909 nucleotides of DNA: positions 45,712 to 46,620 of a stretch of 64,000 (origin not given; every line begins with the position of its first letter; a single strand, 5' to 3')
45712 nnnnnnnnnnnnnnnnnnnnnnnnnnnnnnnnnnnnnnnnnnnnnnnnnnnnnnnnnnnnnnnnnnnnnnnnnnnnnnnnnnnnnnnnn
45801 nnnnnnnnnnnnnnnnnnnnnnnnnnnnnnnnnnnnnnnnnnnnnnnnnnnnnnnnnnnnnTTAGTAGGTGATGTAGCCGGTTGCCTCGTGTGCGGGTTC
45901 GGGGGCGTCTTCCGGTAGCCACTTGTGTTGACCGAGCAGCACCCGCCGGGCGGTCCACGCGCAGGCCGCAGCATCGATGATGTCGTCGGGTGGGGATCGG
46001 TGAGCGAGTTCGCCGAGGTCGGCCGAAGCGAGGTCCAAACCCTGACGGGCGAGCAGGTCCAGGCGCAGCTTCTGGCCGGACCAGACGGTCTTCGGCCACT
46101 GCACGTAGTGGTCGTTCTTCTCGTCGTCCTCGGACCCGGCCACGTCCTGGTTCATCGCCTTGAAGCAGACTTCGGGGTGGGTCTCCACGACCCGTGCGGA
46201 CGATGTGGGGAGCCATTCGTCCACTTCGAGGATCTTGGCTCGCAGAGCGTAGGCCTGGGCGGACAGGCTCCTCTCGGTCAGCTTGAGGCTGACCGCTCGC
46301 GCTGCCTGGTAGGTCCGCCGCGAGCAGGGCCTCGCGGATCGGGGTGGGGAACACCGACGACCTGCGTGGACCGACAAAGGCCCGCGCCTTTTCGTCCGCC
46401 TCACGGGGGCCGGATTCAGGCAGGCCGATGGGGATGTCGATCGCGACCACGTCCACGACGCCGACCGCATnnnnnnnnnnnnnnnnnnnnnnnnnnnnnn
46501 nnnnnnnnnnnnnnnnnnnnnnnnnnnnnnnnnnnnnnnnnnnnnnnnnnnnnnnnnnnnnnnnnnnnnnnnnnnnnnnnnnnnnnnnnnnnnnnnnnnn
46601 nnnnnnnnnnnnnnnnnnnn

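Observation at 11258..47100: Four copies of an MNT-like/HEPN pair lacking both the MntA catalytic motif and the HepT target tyrosine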

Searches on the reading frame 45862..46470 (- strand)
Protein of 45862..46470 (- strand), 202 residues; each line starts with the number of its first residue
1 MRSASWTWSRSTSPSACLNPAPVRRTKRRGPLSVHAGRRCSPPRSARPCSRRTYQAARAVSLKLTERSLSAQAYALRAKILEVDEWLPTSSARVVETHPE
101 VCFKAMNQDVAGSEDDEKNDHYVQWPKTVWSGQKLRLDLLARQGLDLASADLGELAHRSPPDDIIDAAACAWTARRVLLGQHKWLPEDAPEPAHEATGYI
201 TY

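Call 78: search_protein_families(library=pfam, max_evalue=0.01, proteins=[window:45862-46470:-])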
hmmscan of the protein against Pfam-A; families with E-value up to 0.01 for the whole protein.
window:45862-46470:- (202 aa): 1 family
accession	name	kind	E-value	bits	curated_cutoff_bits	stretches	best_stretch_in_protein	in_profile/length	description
PF04250.19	DUF429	-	8.2e-26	91.5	23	1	43-190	76-213/214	Protein of unknown function (DUF429)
